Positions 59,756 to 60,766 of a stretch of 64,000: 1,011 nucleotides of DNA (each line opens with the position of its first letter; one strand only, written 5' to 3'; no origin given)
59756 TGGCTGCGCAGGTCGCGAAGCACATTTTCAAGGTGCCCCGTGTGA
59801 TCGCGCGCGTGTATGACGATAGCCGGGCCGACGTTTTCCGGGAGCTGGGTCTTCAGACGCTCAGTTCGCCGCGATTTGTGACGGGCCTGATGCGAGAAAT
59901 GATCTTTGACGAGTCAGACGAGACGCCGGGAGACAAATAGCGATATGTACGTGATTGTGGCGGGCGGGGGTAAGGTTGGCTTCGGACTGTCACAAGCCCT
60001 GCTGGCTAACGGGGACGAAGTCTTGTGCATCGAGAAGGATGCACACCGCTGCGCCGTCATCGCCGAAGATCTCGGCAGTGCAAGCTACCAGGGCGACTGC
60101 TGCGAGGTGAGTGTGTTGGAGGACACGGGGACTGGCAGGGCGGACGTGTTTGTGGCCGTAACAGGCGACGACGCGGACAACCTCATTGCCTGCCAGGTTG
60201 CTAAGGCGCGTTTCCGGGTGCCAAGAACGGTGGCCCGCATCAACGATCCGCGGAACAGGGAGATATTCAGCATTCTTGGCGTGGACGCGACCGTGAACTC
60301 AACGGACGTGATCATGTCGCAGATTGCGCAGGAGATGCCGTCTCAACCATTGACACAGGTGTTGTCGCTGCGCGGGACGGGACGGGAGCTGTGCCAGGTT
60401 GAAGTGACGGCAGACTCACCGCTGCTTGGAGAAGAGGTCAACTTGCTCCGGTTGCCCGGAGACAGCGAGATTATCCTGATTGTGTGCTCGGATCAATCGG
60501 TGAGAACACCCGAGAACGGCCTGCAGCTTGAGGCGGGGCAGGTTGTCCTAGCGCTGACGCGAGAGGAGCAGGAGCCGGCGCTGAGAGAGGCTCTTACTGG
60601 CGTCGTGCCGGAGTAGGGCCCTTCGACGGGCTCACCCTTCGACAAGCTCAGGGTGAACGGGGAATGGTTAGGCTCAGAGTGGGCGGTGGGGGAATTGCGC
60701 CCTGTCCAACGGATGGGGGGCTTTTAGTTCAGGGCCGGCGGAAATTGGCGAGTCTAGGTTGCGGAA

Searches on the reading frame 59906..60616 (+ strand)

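Call 24: search_protein_families(library=pfam, max_evalue=0.001, proteins=[window:59906-60616:+])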
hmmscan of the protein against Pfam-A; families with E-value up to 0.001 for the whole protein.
window:59906-60616:+ (236 aa): 2 families
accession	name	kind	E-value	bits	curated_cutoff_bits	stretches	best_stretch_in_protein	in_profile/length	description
PF02254.24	TrkA_N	-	6.8e-26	91.3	23.8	1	16-131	1-115/116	TrkA-N domain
PF02080.26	TrkA_C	-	2.1e-06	28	27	1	164-230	3-70/71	TrkA-C domain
